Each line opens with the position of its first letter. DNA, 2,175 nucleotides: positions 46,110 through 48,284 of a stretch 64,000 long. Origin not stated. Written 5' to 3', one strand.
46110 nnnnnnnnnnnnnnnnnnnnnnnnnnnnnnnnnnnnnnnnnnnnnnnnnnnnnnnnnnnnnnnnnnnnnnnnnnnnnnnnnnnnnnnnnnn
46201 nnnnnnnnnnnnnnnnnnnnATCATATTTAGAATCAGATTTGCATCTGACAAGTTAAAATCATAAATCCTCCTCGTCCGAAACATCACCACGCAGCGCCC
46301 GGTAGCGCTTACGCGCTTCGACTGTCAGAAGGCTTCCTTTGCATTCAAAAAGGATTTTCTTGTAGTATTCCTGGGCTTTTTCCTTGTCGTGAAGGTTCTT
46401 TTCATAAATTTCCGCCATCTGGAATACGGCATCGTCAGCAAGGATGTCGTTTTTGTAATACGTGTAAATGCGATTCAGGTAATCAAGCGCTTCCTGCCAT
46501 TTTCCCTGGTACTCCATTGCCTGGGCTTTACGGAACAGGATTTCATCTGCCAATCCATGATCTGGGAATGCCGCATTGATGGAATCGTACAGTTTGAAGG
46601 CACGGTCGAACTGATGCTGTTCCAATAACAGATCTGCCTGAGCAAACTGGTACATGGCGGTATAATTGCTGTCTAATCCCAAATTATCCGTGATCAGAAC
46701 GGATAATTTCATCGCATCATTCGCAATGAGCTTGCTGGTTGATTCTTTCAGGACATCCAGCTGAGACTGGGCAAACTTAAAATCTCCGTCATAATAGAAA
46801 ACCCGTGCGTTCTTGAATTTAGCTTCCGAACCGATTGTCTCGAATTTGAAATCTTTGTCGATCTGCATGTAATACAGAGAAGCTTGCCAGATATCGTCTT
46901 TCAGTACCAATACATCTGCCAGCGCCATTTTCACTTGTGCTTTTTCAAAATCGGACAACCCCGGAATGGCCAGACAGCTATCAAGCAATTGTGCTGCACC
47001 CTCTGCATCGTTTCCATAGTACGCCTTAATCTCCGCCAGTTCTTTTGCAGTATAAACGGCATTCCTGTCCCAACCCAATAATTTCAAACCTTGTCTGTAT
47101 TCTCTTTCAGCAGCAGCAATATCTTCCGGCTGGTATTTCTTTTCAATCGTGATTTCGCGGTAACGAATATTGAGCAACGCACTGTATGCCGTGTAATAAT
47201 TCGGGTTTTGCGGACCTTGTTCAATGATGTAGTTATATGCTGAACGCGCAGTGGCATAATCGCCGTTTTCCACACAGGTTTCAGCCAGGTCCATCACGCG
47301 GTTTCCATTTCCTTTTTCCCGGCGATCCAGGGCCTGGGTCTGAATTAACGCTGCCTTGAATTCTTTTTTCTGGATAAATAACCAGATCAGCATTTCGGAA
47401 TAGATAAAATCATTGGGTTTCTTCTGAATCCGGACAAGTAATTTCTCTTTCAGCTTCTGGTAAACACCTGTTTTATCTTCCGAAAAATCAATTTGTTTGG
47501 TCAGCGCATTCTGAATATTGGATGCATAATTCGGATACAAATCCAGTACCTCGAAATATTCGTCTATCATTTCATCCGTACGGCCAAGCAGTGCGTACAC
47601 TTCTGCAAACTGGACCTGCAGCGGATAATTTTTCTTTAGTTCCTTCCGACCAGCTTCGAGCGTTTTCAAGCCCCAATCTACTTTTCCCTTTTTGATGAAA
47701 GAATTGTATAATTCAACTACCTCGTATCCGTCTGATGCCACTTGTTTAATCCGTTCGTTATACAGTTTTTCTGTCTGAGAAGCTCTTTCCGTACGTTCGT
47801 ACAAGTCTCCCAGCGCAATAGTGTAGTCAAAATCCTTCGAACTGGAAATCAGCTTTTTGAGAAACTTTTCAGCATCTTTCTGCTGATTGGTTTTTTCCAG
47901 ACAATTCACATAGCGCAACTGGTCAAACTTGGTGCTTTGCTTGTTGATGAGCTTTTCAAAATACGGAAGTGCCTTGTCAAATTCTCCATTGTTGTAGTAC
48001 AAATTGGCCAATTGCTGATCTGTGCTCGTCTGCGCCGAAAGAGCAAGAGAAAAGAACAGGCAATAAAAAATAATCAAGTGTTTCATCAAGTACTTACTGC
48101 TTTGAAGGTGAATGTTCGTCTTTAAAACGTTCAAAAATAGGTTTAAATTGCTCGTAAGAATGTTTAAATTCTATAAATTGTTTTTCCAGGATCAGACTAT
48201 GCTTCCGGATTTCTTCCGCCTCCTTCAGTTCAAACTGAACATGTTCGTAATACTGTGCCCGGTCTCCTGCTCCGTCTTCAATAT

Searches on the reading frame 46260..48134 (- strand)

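Call 74: search_protein_families(library=pfam, proteins=[window:46260-48134:-], max_evalue=0.001)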
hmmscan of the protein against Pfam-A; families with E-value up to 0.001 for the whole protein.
window:46260-48134:- (624 aa): 13 families
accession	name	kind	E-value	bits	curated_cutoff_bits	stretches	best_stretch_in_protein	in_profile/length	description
PF13428.12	TPR_14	-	2.3e-22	77.6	23.5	0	281-318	5-42/44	Tetratricopeptide repeat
PF14559.12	TPR_19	-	2.2e-15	57.2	25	1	266-320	14-68/68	Tetratricopeptide repeat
PF13174.12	TPR_6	-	8.6e-13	48.5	26.3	0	533-562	3-32/33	Tetratricopeptide repeat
PF07719.23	TPR_2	-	1.8e-11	43.6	27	1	41-64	6-29/34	Tetratricopeptide repeat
PF13432.12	TPR_16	-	4.5e-10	40.2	32.7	0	497-557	1-58/65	Tetratricopeptide repeat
PF25064.1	ARM_TT21_5th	-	2e-09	38.2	27.8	0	42-100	7-66/117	TT21 fifth ARM repeats domain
PF13424.12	TPR_12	-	3.7e-09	37.1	30.1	1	498-561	8-76/77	Tetratricopeptide repeat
PF12895.13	ANAPC3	-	1.1e-07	32.5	27.2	0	492-555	22-81/82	Anaphase-promoting complex, cyclosome, subunit 3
PF13176.12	TPR_7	-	2.1e-07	30.9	27.9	0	41-64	4-29/36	Tetratricopeptide repeat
PF25058.1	ARM_TT21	-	5.5e-06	26.9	27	1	497-594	61-155/155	Tetratricopeptide repeat protein 21 ARM repeat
PF20308.4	TPR-S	-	1.5e-05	25.9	27.6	0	51-116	1-65/102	Tetratricopeptide Repeats-Sensor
PF13181.12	TPR_8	-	4.9e-05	23.6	25.7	0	41-63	6-28/34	Tetratricopeptide repeat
PF00515.34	TPR_1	-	0.00081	19.5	27.8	1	41-61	6-26/34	Tetratricopeptide repeat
